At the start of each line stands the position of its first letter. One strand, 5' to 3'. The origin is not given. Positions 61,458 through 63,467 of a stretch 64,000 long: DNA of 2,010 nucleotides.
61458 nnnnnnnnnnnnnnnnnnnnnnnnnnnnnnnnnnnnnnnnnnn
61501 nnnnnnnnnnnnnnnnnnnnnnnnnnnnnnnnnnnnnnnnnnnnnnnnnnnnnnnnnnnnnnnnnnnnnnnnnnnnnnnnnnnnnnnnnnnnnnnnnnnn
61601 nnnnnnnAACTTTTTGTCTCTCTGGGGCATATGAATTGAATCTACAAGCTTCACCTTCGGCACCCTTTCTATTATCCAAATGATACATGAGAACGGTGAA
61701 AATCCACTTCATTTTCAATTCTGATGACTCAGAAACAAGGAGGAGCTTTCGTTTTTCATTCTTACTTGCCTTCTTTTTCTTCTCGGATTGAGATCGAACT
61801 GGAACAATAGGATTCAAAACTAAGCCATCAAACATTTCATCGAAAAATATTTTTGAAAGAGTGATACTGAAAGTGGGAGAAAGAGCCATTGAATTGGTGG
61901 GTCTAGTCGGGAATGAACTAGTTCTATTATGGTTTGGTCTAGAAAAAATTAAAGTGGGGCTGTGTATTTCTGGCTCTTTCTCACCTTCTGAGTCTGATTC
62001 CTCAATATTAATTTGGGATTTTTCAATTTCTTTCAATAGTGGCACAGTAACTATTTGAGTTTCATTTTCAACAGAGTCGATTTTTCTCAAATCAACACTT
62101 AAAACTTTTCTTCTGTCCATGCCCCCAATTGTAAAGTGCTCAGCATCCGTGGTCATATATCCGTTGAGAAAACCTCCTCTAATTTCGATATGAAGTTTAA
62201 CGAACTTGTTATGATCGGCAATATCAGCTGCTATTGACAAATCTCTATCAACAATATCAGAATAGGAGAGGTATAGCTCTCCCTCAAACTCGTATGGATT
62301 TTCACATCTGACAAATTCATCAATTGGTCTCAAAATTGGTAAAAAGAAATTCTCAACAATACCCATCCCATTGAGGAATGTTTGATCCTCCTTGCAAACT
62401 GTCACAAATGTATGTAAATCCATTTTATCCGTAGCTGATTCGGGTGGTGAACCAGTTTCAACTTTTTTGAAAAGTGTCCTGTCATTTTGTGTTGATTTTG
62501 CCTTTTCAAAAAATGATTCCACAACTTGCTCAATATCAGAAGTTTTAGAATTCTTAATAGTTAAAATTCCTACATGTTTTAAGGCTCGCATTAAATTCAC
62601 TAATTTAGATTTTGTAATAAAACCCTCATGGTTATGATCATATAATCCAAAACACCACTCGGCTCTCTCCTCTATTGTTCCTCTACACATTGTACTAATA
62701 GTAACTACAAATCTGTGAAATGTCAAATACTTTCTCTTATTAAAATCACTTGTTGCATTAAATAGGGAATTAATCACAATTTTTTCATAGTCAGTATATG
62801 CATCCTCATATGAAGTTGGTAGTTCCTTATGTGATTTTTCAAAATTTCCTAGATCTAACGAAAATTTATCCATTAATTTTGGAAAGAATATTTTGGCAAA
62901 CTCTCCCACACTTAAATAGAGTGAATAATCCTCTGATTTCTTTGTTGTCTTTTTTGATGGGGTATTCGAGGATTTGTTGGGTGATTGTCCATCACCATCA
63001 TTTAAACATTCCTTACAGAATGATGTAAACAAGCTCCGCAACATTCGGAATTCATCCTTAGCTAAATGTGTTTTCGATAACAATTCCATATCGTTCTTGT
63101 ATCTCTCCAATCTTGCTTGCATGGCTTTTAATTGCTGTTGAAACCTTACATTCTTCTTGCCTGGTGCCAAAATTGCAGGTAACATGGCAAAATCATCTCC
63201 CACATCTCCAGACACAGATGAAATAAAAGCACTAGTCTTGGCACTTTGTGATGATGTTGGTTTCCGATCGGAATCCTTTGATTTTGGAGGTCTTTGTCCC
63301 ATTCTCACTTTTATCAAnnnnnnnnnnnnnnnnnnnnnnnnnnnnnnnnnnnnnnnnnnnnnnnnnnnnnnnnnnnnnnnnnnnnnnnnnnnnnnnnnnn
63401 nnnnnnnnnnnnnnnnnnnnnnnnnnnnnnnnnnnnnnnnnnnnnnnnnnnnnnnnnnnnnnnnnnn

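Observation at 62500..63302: Phospholipase D fused to an N-terminal recoverin/neuronal-calcium-sensor-like EF-hand domain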

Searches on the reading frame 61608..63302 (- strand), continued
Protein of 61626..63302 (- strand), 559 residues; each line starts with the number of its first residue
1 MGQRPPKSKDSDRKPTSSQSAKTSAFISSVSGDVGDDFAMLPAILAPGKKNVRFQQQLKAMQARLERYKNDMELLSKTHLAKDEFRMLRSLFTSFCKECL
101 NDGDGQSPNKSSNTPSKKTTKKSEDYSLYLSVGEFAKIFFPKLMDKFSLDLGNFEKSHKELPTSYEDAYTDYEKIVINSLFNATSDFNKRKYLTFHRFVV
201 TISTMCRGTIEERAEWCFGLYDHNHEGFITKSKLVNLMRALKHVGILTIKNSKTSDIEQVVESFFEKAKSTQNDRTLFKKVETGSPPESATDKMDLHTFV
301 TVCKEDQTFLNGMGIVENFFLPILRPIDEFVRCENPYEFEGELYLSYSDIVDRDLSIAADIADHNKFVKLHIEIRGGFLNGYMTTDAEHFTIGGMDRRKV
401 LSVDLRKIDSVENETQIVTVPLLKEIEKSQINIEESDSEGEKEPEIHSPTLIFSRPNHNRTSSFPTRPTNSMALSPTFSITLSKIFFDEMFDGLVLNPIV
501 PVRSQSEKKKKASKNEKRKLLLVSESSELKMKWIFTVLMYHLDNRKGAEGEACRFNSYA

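Call 42: fold_search(model_id=the predicted structure, library=pdb)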
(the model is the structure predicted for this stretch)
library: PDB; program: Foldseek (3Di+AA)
matches with E <= 10: 579; with E <= 0.001: 70
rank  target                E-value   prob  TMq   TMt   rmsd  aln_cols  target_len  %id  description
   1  5aan                  2.2e-06  1.00  0.25  0.68   6.5       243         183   16  Crystal structure of Drosophila NCS-1 bound to penothiazine FD44 (released 2017-01-25)
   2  5aeq_B                3.3e-06  1.00  0.24  0.71   4.5       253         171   16  Neuronal calcium sensor (NCS-1)from Rattus norvegicus (released 2015-02-18)
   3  4by5_B                3.4e-06  1.00  0.26  0.72   5.8       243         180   17  Crystal structure of Drosophila Frq2 (released 2014-08-13)
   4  5afp_B                4.2e-06  1.00  0.25  0.71   7.0       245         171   18  Neuronal calcium sensor-1 (NCS-1)from Rattus norvegicus complex with rhodopsin kinase peptide from Homo sapiens (released 2015-03-18)
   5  1s1e                  4.6e-06  1.00  0.25  0.67   4.2       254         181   18  Crystal Structure of Kv Channel-interacting protein 1 (KChIP-1) (released 2005-01-11)
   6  9gu6_F                4.9e-06  1.00  0.25  0.73   6.8       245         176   18  NCS-1 bound to FDA ligand 3 (released 2025-11-19)
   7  5g08                  5.9e-06  1.00  0.19  0.56   4.6       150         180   18  Crystal structure of Drosophila NCS-1 bound to chlorpromazine (released 2017-01-25)
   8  4guk_A                6.2e-06  1.00  0.26  0.71   6.6       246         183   18  New crystal form structure of human NCS1 (released 2013-12-25)
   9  5afp_A                6.6e-06  1.00  0.25  0.72   4.0       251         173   17  Neuronal calcium sensor-1 (NCS-1)from Rattus norvegicus complex with rhodopsin kinase peptide from Homo sapiens (released 2015-03-18)
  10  9gua_B                6.9e-06  1.00  0.25  0.69   4.4       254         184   17  NCS-1 bound to FDA ligand 5 (released 2026-04-08)
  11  5aeq_A                7.3e-06  1.00  0.25  0.74   3.4       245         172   17  Neuronal calcium sensor (NCS-1)from Rattus norvegicus (released 2015-02-18)
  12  9guz_A                7.3e-06  1.00  0.24  0.68   4.7       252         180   17  NCS-1 bound to FDA ligand 2 (released 2026-04-08)
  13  4guk_D                8.0e-06  1.00  0.25  0.71   6.6       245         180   18  New crystal form structure of human NCS1 (released 2013-12-25)
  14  1g8i_B                9.3e-06  1.00  0.25  0.68   6.8       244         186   18  CRYSTAL STRUCTURE OF HUMAN FREQUENIN (NEURONAL CALCIUM SENSOR 1) (released 2001-05-09)
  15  1g8i_A                9.8e-06  1.00  0.25  0.70   6.5       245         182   18  CRYSTAL STRUCTURE OF HUMAN FREQUENIN (NEURONAL CALCIUM SENSOR 1) (released 2001-05-09)
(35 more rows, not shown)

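Call 64: find_encoding_contigs(protein=P0020, flank=5000, max_places=2)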
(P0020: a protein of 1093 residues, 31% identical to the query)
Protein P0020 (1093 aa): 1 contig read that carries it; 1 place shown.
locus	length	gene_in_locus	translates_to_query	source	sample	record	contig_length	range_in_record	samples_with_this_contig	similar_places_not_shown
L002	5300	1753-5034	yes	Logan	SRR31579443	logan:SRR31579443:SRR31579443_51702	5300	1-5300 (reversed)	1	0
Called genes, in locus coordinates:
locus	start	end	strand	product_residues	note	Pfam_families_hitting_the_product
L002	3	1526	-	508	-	?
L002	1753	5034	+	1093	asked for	PF13499:EF-hand_7 (faint), PF00036:EF-hand_1 (faint), PF13202:EF-hand_5 (faint), PF13405:EF-hand_6 (faint), PF13833:EF-hand_8 (weak), PF00614:PLDc (weak), PF13091:PLDc_2, PF00614:PLDc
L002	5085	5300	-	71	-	?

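Call 67: search_protein_families(library=pfam, proteins=[P0005], max_evalue=0.001)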
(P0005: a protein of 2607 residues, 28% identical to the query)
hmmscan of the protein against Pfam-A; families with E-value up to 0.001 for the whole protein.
P0005 (2607 aa): 15 families
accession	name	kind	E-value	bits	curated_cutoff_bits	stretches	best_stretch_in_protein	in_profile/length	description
PF00036.39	EF-hand_1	-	3.9e-233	736.9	25.4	27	1161-1186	3-28/29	EF hand domain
PF13499.12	EF-hand_7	-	5.7e-222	719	30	18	946-1027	3-67/67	EF-hand domain pair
PF13405.12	EF-hand_6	-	1.8e-199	626.8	25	13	1160-1186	2-28/30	EF-hand domain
PF13202.12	EF-hand_5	-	8.2e-172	549.9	25.9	10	586-607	2-23/25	EF hand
PF13833.12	EF-hand_8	-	2.7e-77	254.8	28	0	996-1022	20-47/54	EF-hand domain pair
PF14658.12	EF-hand_9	-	4.9e-35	120.2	37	0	1322-1376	1-57/66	EF-hand domain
PF12763.14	EH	-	1.5e-21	76.6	22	0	1406-1455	37-90/101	EH domain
PF10591.15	SPARC_Ca_bdg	-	3.3e-15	56.8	22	0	2483-2545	50-110/113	Secreted protein acidic and rich in cysteine Ca binding region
PF09068.17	EF-hand_2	-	2.7e-14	53.8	27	0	1317-1349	91-123/123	EF hand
PF25578.1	EF-hand_STIM1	-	6.3e-13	49.1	32.2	0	1691-1722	11-42/80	Stromal interaction molecule 1-like, EF-hand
PF14788.12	EF-hand_10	-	4.2e-10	39.9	27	0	1411-1436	23-48/50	EF hand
PF25825.1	SAPC2_N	-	2.5e-09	37.3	27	0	1321-1342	10-31/80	SAPC2 EF-hand like N-terminal domain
PF22592.2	FCaBP_EF-hand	-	2.2e-07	31.5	27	0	579-617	11-49/93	FCaBP EF-hand domain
PF07278.17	DUF1441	-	1.9e-05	25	35.1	0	1401-1442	38-79/147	Protein of unknown function (DUF1441)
PF23564.1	EF-hand_FSTL1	-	0.00089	19.9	27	0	1939-2007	45-108/120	Follistatin-related protein 1, EF-hand domain pair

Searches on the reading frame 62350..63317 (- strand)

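Call 4: search_protein_families(library=pfam, proteins=[window:62350-63317:-], max_evalue=10)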
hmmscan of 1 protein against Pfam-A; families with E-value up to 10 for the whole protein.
window:62350-63317:- (322 aa): 4 families
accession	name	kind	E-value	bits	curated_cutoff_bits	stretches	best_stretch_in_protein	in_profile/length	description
PF13499.12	EF-hand_7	-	4.3e-05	24.2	30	1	216-278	1-54/67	EF-hand domain pair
PF13405.12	EF-hand_6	-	0.00086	19.3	25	1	222-246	5-29/30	EF-hand domain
PF18375.7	CDH1_2_SANT_HL1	-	0.079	14.1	34.4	1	62-128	17-77/91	CDH1/2 SANT-Helical linker 1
PF00036.39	EF-hand_1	-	0.1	12.6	25.4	1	220-246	3-29/29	EF hand domain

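Call 5: search_solved_structures(query=window:62350-63317:-, max_evalue=10, show_alignments=3)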
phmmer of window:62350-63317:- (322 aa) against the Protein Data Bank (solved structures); distinct sequences matched with E-value up to 10: 80 (the best 60 are shown).
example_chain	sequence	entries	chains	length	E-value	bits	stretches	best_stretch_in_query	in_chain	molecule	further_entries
3dd4_A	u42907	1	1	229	5.3e-13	52.2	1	183-290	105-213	Kv channel-interacting protein 4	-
7ukh_I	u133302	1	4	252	8.4e-12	48.3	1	183-279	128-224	Isoform 2 of Kv channel-interacting protein 2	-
7w6s_A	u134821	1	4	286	9.6e-12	48.1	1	183-293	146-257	Kv channel-interacting protein 2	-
1fpw_A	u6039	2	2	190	1.2e-11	47.8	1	183-277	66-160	CALCIUM-BINDING PROTEIN NCS-1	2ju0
7e8e_H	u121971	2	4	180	1e-10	44.7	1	183-277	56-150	Kv channel-interacting protein 1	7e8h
2nz0_A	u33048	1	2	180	1e-10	44.7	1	183-277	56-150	Kv channel-interacting protein 1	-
2jul_A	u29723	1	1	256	1e-10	44.7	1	184-301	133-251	Calsenilin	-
7e83_E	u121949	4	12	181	1e-10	44.7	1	183-277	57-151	Kv channel-interacting protein 1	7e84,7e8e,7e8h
1s6c_A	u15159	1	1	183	1.1e-10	44.7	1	183-277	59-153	Kv4 potassium channel-interacting protein KChIP1b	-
1s1e_A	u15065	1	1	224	1.3e-10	44.3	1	183-278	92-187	Kv channel interacting protein 1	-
7f3f_E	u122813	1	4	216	1.5e-10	44.2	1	183-277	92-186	Isoform 2 of Kv channel-interacting protein 1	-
7w6n_A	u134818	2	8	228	1.8e-10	43.9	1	183-277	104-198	Kv channel-interacting protein 1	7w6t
2i2r_E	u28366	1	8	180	3e-10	43.2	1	183-277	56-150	Kv channel-interacting protein 1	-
1g8i_A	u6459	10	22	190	5.7e-10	42.3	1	150-291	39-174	NEURONAL CALCIUM SENSOR 1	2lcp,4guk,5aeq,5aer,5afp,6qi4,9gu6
4ov2_A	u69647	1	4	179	7.8e-10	41.8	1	150-276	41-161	Neuronal calcium sensor 1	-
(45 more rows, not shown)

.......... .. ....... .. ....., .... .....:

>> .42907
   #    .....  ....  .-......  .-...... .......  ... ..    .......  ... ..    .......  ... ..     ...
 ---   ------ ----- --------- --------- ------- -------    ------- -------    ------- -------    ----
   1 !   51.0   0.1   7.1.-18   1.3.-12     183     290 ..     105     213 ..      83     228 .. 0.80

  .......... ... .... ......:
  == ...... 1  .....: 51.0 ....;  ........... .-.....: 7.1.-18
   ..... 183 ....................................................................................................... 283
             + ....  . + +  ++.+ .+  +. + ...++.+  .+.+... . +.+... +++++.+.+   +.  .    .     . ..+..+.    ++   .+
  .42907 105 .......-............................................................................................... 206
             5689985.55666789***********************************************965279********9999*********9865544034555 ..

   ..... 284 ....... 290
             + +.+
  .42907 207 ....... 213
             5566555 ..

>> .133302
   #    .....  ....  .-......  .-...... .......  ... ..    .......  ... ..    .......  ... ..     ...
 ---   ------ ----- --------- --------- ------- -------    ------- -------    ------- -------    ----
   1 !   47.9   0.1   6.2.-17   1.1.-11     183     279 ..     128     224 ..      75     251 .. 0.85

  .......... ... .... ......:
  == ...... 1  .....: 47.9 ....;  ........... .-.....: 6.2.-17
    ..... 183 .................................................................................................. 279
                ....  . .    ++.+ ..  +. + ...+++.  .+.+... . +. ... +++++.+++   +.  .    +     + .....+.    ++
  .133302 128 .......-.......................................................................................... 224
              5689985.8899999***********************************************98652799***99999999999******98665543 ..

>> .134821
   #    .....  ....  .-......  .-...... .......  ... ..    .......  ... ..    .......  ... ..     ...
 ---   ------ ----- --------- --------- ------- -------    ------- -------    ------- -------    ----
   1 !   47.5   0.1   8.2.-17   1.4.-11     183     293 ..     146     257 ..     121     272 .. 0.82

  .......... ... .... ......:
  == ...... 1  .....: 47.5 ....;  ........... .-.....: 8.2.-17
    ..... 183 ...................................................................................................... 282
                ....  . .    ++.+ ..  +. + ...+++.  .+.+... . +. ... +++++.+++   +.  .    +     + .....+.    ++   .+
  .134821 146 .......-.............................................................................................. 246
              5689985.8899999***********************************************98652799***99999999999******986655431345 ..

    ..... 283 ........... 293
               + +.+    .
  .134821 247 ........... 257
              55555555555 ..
